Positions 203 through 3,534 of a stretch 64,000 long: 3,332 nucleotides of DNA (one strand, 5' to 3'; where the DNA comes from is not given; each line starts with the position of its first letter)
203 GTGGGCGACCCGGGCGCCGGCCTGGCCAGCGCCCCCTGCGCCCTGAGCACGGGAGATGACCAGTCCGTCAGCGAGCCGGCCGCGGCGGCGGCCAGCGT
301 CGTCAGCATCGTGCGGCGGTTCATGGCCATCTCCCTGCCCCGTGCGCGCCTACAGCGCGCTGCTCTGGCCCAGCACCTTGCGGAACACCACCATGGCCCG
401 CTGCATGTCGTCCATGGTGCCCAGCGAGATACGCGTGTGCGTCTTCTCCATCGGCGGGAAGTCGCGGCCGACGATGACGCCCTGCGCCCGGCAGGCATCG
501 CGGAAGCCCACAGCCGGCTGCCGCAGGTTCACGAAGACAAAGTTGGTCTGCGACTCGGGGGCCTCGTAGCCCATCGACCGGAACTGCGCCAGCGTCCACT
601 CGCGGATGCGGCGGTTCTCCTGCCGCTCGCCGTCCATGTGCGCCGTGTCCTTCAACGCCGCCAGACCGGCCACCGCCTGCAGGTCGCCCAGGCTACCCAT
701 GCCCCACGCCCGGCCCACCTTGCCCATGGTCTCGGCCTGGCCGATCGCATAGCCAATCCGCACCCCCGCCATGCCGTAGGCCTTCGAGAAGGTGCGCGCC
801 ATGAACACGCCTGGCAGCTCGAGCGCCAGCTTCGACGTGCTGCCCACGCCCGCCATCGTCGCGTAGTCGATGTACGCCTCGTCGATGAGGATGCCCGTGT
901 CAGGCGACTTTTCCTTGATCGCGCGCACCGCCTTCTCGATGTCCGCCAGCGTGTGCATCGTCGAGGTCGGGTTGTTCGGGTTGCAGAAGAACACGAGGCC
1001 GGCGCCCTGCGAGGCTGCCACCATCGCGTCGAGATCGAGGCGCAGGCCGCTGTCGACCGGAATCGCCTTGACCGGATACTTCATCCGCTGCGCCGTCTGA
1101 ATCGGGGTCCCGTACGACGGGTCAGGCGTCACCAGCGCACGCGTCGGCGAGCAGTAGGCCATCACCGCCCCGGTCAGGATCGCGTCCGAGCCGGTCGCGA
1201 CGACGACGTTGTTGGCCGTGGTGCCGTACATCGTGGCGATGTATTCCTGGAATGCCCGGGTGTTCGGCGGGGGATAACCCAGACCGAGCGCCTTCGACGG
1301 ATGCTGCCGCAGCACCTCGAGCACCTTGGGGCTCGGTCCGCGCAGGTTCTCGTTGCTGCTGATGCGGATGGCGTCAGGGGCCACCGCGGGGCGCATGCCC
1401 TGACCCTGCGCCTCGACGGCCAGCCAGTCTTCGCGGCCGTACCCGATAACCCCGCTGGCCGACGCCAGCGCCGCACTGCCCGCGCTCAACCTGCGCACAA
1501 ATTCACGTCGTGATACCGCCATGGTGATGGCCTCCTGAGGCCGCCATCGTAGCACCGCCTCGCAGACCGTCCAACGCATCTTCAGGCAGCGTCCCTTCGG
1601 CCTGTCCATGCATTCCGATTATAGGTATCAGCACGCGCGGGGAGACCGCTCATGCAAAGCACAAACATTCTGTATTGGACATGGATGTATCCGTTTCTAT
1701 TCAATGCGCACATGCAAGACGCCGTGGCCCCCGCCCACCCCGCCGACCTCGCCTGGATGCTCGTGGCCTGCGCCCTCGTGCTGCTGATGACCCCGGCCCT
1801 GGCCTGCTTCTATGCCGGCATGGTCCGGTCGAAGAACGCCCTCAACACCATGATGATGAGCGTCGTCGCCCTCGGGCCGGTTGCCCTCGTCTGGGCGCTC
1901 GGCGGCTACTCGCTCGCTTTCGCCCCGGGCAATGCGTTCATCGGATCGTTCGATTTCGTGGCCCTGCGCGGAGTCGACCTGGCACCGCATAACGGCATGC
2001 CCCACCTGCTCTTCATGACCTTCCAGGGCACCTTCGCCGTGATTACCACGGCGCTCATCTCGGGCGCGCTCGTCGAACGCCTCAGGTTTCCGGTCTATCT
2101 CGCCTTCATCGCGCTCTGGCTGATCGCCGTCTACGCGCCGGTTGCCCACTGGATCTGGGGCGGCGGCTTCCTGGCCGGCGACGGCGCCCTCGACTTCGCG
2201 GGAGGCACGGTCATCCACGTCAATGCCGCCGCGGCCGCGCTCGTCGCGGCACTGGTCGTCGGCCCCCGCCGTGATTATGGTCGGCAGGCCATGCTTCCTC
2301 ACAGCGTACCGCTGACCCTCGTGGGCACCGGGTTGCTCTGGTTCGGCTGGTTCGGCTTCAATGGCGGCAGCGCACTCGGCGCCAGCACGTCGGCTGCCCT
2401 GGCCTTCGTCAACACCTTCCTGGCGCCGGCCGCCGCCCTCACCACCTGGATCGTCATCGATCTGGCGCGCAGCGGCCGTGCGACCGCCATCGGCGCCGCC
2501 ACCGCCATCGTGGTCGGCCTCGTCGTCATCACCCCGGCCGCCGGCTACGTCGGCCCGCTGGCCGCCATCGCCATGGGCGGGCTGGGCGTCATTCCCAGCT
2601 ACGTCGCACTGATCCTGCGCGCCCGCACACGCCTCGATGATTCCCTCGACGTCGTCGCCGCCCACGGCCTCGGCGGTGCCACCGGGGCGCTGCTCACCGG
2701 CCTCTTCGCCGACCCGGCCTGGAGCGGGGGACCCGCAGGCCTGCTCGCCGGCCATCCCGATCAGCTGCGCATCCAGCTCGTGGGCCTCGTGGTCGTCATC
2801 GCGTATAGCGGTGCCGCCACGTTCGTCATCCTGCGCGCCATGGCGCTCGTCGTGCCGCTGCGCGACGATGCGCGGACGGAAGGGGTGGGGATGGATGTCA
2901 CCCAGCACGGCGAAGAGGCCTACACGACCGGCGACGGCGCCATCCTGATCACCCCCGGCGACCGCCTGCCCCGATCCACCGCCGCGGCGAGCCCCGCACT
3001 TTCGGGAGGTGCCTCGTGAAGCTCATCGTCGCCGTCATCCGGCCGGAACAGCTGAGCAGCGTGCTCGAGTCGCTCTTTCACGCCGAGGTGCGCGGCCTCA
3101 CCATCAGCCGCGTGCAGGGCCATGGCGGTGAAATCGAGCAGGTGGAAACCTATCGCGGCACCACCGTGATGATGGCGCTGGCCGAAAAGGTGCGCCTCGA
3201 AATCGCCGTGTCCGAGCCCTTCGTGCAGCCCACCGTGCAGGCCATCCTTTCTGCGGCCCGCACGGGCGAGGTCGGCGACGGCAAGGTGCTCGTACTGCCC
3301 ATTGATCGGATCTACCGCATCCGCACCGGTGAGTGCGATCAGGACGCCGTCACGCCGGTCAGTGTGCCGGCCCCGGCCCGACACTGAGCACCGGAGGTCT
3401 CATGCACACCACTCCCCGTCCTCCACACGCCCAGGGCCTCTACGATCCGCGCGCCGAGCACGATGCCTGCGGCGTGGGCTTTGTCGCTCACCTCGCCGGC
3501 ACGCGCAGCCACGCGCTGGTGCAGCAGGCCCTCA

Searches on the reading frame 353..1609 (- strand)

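Call 56: search_protein_families(library=pfam, proteins=[window:353-1609:-], max_evalue=0.00001)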
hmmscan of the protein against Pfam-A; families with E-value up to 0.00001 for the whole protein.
window:353-1609:- (419 aa): 1 family
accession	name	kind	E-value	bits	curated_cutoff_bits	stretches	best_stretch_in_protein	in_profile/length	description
PF00155.27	Aminotran_1_2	-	1.5e-38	133.4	19.7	1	79-406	2-358/361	Aminotransferase class I and II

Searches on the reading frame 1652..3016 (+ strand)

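Call 56: search_protein_families(library=pfam, proteins=[window:1652-3016:+], max_evalue=0.00001)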
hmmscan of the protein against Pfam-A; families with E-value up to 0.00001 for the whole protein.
window:1652-3016:+ (455 aa): 1 family
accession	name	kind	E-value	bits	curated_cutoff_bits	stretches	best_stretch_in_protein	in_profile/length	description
PF00909.26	Ammonium_transp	-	7.7e-107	357.9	23.2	1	34-424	1-399/399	Ammonium Transporter Family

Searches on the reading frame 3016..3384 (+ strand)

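Call 56: search_protein_families(library=pfam, proteins=[window:3016-3384:+], max_evalue=0.00001)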
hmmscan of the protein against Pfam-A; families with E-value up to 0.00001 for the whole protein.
window:3016-3384:+ (123 aa): 1 family
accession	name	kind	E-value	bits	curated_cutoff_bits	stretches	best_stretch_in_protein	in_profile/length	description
PF00543.27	P-II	-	3.4e-22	79.2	25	1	1-106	1-102/102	Nitrogen regulatory protein P-II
